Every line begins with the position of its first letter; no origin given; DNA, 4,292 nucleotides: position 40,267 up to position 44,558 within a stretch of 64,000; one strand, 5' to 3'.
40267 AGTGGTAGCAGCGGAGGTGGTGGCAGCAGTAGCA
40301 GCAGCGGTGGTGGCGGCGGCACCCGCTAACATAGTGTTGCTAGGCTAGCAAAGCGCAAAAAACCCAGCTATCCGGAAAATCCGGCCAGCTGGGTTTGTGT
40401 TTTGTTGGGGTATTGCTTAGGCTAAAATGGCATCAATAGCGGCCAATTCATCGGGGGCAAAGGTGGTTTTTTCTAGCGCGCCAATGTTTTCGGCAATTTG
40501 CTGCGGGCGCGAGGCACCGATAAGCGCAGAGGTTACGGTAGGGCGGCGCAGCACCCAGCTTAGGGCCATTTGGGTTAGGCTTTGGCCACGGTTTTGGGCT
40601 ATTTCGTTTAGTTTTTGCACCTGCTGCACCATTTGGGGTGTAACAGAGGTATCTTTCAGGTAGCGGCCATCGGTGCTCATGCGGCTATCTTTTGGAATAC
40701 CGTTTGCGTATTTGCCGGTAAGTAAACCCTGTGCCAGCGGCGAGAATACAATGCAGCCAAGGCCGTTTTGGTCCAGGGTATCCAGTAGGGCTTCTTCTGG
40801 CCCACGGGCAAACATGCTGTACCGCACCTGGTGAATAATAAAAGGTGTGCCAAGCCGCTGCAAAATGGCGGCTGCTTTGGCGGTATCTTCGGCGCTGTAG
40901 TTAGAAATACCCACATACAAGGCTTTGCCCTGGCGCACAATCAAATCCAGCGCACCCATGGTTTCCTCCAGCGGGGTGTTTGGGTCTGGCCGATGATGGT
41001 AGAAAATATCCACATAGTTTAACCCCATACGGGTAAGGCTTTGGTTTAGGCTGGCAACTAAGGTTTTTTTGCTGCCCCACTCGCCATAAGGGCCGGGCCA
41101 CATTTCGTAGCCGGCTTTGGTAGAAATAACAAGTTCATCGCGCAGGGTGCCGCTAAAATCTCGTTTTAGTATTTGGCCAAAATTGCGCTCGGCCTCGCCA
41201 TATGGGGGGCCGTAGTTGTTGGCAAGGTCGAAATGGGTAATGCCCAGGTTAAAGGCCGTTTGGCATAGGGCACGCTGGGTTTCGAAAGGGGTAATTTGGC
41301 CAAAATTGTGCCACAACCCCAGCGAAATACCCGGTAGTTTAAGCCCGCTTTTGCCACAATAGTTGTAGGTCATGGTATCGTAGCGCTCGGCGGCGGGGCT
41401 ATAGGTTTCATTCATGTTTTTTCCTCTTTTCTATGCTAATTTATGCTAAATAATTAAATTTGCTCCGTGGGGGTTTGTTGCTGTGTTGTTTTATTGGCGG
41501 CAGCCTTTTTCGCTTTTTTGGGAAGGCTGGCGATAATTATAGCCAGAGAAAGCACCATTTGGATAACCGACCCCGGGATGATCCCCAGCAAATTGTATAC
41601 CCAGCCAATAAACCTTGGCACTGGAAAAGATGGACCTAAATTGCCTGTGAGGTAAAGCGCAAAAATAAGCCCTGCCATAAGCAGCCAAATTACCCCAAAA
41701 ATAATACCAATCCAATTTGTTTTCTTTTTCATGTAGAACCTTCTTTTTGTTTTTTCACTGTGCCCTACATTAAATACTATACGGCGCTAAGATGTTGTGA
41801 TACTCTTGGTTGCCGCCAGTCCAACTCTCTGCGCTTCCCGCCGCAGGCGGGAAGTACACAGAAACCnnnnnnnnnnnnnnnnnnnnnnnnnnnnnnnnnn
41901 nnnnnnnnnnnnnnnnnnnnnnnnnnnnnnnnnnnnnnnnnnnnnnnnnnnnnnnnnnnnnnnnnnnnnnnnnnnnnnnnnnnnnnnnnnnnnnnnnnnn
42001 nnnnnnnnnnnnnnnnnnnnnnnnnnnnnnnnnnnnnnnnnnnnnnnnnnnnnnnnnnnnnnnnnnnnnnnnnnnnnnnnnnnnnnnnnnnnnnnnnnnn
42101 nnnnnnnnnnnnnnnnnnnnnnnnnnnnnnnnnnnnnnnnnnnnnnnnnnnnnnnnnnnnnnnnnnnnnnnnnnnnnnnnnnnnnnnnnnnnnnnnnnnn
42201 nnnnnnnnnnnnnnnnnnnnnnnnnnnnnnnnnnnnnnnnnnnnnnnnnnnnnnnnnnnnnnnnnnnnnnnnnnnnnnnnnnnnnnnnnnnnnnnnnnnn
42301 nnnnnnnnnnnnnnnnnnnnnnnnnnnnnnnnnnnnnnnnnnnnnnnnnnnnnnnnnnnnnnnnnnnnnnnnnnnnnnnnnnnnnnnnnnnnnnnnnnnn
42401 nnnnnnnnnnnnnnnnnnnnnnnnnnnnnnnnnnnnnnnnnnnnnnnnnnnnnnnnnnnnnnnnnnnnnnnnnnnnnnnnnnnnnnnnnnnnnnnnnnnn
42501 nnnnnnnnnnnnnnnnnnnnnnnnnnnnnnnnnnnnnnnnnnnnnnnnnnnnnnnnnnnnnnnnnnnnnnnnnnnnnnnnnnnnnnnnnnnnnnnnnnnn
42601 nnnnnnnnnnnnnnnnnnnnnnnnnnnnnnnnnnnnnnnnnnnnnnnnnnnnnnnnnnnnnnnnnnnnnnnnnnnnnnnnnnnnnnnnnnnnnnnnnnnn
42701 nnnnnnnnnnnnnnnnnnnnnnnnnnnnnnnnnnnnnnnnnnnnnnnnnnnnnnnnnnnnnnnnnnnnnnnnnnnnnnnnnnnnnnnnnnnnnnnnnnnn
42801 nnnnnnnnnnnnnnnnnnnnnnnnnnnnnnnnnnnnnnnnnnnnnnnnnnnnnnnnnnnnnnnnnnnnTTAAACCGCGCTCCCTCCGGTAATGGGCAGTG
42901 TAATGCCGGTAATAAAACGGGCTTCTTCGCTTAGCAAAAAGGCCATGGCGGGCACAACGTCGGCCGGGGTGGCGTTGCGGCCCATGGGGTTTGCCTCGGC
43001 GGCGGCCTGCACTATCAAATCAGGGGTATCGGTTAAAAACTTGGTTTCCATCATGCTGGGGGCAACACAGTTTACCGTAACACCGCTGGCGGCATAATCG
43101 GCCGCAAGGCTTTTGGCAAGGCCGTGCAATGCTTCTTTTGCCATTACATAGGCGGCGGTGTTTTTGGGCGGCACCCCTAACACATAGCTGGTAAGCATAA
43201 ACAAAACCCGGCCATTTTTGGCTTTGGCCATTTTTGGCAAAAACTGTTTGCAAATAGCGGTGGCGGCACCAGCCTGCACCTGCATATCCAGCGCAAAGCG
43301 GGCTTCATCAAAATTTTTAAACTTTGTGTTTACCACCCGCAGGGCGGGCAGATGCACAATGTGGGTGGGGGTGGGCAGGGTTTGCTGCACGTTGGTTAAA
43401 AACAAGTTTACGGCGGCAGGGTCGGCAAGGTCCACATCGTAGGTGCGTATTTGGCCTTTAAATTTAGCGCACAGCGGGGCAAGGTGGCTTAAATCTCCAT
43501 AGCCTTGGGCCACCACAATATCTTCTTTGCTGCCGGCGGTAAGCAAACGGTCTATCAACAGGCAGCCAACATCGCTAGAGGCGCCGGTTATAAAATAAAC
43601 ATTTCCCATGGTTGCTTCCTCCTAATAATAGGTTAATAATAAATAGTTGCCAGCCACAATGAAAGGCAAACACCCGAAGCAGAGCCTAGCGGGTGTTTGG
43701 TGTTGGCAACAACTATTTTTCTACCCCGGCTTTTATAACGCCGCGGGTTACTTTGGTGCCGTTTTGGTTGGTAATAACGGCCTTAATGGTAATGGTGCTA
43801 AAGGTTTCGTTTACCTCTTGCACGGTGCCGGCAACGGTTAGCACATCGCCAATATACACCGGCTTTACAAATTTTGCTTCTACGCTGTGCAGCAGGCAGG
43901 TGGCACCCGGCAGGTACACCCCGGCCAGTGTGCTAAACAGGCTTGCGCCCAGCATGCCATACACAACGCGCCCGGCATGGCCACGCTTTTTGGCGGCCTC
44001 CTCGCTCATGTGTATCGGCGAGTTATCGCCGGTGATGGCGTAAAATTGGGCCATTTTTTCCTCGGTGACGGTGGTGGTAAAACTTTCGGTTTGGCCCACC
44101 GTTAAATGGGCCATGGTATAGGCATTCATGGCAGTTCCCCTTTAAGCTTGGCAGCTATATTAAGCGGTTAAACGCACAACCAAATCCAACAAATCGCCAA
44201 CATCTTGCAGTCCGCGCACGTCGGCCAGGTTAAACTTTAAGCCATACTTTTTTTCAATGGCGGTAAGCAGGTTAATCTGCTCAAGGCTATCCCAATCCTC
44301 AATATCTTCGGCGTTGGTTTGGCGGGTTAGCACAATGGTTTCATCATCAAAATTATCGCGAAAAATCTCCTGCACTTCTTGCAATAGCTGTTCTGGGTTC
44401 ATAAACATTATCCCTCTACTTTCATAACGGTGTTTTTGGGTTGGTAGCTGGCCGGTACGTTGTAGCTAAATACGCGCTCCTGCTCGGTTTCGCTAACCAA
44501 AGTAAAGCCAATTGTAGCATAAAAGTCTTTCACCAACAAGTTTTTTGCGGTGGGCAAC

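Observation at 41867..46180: Free-standing FkbH-ACP-dehydratase-ketoreductase-GNAT cassette: predicted ACP-tethered C3 acyl donor with unknown acceptor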

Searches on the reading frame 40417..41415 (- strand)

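Call 3: search_protein_families(library=pfam, proteins=[window:40417-41415:-], max_evalue=0.01)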
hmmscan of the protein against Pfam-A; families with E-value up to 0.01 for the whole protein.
window:40417-41415:- (332 aa): 2 families
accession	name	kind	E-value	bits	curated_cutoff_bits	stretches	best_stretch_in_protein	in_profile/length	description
PF00248.27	Aldo_ket_red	-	1.1e-74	251.5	24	1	30-331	2-290/291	Aldo/keto reductase family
PF00465.25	Fe-ADH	-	0.0042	17.1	31.3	1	116-187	36-104/168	Iron-containing alcohol dehydrogenase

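Call 4: search_protein_families(library=ncbifam, proteins=[window:40417-41415:-], max_evalue=0.01)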
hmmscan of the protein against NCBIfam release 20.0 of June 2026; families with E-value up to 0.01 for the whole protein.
window:40417-41415:- (332 aa): 7 families
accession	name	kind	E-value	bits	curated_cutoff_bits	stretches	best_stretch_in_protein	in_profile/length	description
NF007388.0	PRK09912.1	subfamily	9.7e-137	455.5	448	1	5-330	3-331/346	L-glyceraldehyde 3-phosphate reductase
TIGR01293.1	Kv_beta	subfamily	5e-53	180.2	365.4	1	15-331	1-319/319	voltage-dependent potassium channel subunit beta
NF049922.1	MethglyxlRedYdjG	equivalog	2.4e-26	92.5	550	1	21-315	7-306/326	NADH-dependent methylglyoxal reductase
NF007912.0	PRK10625.1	equivalog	2.6e-23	82.9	415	1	118-330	109-337/346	NADP(H)-dependent aldo-keto reductase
NF007695.0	PRK10376.1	subfamily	2.1e-16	59.9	280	2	45-228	40-216/290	oxidoreductase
NF008377.0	PRK11172.1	equivalog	7.7e-14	51.5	327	1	51-185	22-143/267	2,5-didehydrogluconate reductase DkgB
NF008598.0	PRK11565.1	equivalog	2e-06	27.1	425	1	24-198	12-162/275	2,5-didehydrogluconate reductase DkgA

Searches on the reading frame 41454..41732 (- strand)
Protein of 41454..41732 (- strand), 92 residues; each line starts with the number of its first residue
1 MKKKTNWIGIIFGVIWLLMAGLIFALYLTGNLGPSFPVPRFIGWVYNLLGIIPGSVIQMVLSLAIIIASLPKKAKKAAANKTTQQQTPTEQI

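Call 3: search_protein_families(library=pfam, proteins=[window:41454-41732:-], max_evalue=0.01)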
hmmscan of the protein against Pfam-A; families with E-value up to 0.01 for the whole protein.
window:41454-41732:- (92 aa): 0 families

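Call 4: search_protein_families(library=ncbifam, proteins=[window:41454-41732:-], max_evalue=0.01)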
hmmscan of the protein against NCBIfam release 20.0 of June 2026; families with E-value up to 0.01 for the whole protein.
window:41454-41732:- (92 aa): 2 families
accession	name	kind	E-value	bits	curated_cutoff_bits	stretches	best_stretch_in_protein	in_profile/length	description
NF033218.1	anchor_AmaP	equivalog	0.0074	16.1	55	1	1-76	1-75/166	alkaline shock response membrane anchor protein AmaP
TIGR00912.1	2A0309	subfamily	0.0082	15.6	139.55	1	6-68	36-93/357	endospore germination permease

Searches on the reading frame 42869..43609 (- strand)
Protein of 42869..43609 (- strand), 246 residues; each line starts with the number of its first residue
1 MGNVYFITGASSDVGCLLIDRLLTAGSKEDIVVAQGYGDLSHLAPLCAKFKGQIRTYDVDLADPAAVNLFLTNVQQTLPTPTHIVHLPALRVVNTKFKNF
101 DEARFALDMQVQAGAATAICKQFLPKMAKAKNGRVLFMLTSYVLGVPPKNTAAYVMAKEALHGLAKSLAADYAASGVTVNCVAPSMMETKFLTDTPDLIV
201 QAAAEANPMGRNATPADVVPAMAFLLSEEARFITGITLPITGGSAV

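Call 3: search_protein_families(library=pfam, proteins=[window:42869-43609:-], max_evalue=0.01)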
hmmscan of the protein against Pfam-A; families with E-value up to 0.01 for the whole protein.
window:42869-43609:- (246 aa): 5 families
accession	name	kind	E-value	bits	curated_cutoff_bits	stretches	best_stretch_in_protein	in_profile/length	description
PF13561.12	adh_short_C2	-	4.8e-34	118.4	27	1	41-243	34-234/236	Enoyl-(Acyl carrier protein) reductase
PF00106.31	adh_short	-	9.7e-23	81.1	26.6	1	4-193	2-188/195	short chain dehydrogenase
PF08659.16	KR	-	1.4e-06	28.8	22.6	1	4-171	2-166/180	KR domain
PF01370.27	Epimerase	-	1.5e-05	24.9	20.9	1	6-181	2-169/240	NAD dependent epimerase/dehydratase family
PF16363.11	GDP_Man_Dehyd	-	0.0046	16.9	27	1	6-99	1-94/332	GDP-mannose 4,6 dehydratase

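Call 4: search_protein_families(library=ncbifam, proteins=[window:42869-43609:-], max_evalue=0.01)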
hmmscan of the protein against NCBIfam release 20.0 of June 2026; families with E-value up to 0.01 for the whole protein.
window:42869-43609:- (246 aa): 205 families (the best 25 are shown)
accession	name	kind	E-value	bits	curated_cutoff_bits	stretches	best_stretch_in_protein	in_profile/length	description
NF009466.0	PRK12826.1-2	subfamily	6.5e-36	124.1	222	1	5-245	6-245/248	3-oxoacyl-ACP reductase FabG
NF047420.2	EF_P_mod_YmfI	equivalog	1.4e-33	116.6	238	1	5-243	2-234/236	elongation factor P 5-aminopentanone reductase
NF005559.1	PRK07231.1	subfamily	3e-30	105.5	215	1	2-245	4-248/249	glucose 1-dehydrogenase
NF052558.1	MBtsdlDhBudC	equivalog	8.4e-30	104.1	270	1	3-244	4-241/250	meso-2,3-butanediol dehydrogenase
TIGR01830.1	3oxo_ACP_reduc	equivalog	6.7e-29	101.3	297.75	1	6-243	2-237/239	3-oxoacyl-[acyl-carrier-protein] reductase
NF005753.0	PRK07577.1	equivalog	5.2e-27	94.9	310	1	4-245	5-233/237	SDR family oxidoreductase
NF009464.0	PRK12824.1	subfamily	5.3e-27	95.1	269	1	3-244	3-242/245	3-oxoacyl-ACP reductase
NF004791.0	PRK06138.1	equivalog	1.5e-26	93.2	312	1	2-245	5-250/252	SDR family oxidoreductase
NF009389.0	PRK12748.1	subfamily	2.6e-26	92.5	286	1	52-243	67-253/256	SDR family oxidoreductase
NF006080.0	PRK08226.1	equivalog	6.2e-26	91.4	356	1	2-245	6-254/263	SDR family oxidoreductase UcpA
TIGR01829.1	AcAcCoA_reduct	subfamily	6.2e-25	88.3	302.1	1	4-244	2-240/242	acetoacetyl-CoA reductase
NF004197.0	PRK05653.1-1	equivalog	8.9e-25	87.7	332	1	2-244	7-246/249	3-oxoacyl-ACP reductase FabG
NF047923.1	pyridox_DH_SDR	equivalog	1.3e-24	87.1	325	1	4-243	5-239/243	pyridoxal 4-dehydrogenase, SDR-type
NF009499.0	PRK12859.1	subfamily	1.4e-24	86.8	366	1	53-243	70-255/258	SDR family oxidoreductase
TIGR01963.1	PHB_DH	subfamily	2.1e-24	86.2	307.05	1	4-243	3-251/255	3-hydroxybutyrate dehydrogenase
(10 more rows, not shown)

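Call 64: search_solved_structures(query=window:42869-43609:-, max_evalue=1e-25)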
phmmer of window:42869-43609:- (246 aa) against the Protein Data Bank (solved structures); distinct sequences matched with E-value up to 1e-25: 0.

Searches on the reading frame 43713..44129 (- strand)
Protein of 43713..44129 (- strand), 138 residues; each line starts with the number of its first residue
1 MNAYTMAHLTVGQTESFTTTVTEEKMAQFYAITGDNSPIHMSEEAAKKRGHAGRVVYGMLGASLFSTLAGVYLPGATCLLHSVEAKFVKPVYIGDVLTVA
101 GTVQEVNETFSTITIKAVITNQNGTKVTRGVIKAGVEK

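Call 3: search_protein_families(library=pfam, proteins=[window:43713-44129:-], max_evalue=0.01)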
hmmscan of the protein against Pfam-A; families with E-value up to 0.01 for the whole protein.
window:43713-44129:- (138 aa): 3 families
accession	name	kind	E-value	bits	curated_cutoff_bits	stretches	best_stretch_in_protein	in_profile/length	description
PF01575.25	MaoC_dehydratas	-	6.5e-16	58.5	27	1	18-116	15-114/123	MaoC like domain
PF13452.11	FAS1_DH_region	-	1.9e-09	38.2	22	1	12-128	4-130/132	FAS1-like, dehydratase domain region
PF03061.28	4HBT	-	0.00044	20.9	20.6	1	64-118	20-71/79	Thioesterase superfamily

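Call 4: search_protein_families(library=ncbifam, proteins=[window:43713-44129:-], max_evalue=0.01)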
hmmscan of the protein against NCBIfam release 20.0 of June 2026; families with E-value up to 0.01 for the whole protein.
window:43713-44129:- (138 aa): 9 families
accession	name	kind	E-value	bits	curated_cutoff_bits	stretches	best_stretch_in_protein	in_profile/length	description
NF006045.0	PRK08190.1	subfamily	1.8e-23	83.1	282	1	4-133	9-138/467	bifunctional enoyl-CoA hydratase/phosphate acetyltransferase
TIGR02278.1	PaaN-DH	equivalog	1.9e-09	36.4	562.8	1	7-129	526-655/664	phenylacetic acid degradation bifunctional protein PaaZ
NF040620.1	fused_HadA_HadB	exception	9.2e-08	31.9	350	1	4-64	194-255/329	fused (3R)-hydroxyacyl-ACP dehydratase subunits HadA/HadB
NF040624.1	HadA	equivalog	2e-07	31.4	180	1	21-130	13-131/144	(3R)-hydroxyacyl-ACP dehydratase subunit HadA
NF010246.0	PRK13693.1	equivalog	3e-07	30.5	203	1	10-127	10-131/142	(3R)-hydroxyacyl-ACP dehydratase subunit HadB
NF010245.0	PRK13692.1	equivalog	0.00014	21.8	232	1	21-128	20-136/159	(3R)-hydroxyacyl-ACP dehydratase subunit HadA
NF010244.0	PRK13691.1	exception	0.00025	21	221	1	20-127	19-135/166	(3R)-hydroxyacyl-ACP dehydratase subunit HadC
NF052388.1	Lys_ferment_KAL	equivalog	0.0032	17.8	160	1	74-123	42-92/120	3-aminobutyryl-CoA ammonia lyase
NF058663.1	cispen_cyc_AmcE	equivalog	0.0082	16.2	140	0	78-137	87-146/153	cispentacin biosynthesis cyclizing decarboxylase AmcE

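Call 63: search_solved_structures(query=window:43713-44129:-, max_evalue=0.00001)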
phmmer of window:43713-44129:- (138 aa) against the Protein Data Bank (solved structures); distinct sequences matched with E-value up to 0.00001: 5.
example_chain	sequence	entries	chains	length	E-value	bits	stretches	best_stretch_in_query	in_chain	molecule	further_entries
3ir3_A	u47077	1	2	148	3.5e-16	62.9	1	6-133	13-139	3-hydroxyacyl-thioester dehydratase 2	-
2b3m_A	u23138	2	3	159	7.9e-15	58.5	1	17-133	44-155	hypothetical protein AF1124 | putative dehydratase AF1124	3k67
5cpg_A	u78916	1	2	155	6.6e-13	52.3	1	6-130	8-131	(R)-specific enoyl-CoA hydratase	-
1iq6_A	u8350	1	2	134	4.4e-11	46.4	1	8-130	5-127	(R)-SPECIFIC ENOYL-COA HYDRATASE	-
1q6w_A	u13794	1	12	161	1.4e-07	35.1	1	11-134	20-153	monoamine oxidase regulatory protein, putative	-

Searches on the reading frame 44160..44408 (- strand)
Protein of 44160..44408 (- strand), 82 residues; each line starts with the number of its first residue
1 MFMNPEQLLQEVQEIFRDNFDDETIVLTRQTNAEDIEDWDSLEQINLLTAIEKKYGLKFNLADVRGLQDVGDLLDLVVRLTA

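Call 3: search_protein_families(library=pfam, proteins=[window:44160-44408:-], max_evalue=0.01)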
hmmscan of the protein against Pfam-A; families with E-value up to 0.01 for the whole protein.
window:44160-44408:- (82 aa): 1 family
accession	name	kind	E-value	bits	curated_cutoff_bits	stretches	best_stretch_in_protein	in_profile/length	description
PF00550.31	PP-binding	-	0.00018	22.1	20.8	1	11-77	2-67/67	Phosphopantetheine attachment site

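Call 4: search_protein_families(library=ncbifam, proteins=[window:44160-44408:-], max_evalue=0.01)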
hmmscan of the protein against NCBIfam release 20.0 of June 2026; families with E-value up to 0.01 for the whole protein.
window:44160-44408:- (82 aa): 7 families
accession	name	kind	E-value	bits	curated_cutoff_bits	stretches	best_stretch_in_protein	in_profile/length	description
NF002150.0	PRK00982.1-4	subfamily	3.7e-08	33.5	66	1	3-78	1-76/80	acyl carrier protein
NF009104.0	PRK12449.1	equivalog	9.2e-06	25.5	70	1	3-79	1-77/80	acyl carrier protein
NF002148.0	PRK00982.1-2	subfamily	1e-05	25.2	71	1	6-77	3-74/79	acyl carrier protein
NF002147.0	PRK00982.1-1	equivalog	1.7e-05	24.5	84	1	3-79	3-79/83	acyl carrier protein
NF003757.0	PRK05350.1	equivalog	3.2e-05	24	65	1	3-81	2-80/83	acyl carrier protein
TIGR00517.1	acyl_carrier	equivalog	0.00024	20.9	70.45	1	7-77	3-73/77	acyl carrier protein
NF040636.1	AcpM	exception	0.00029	20.8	146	1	7-81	5-79/93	meromycolate extension acyl carrier protein AcpM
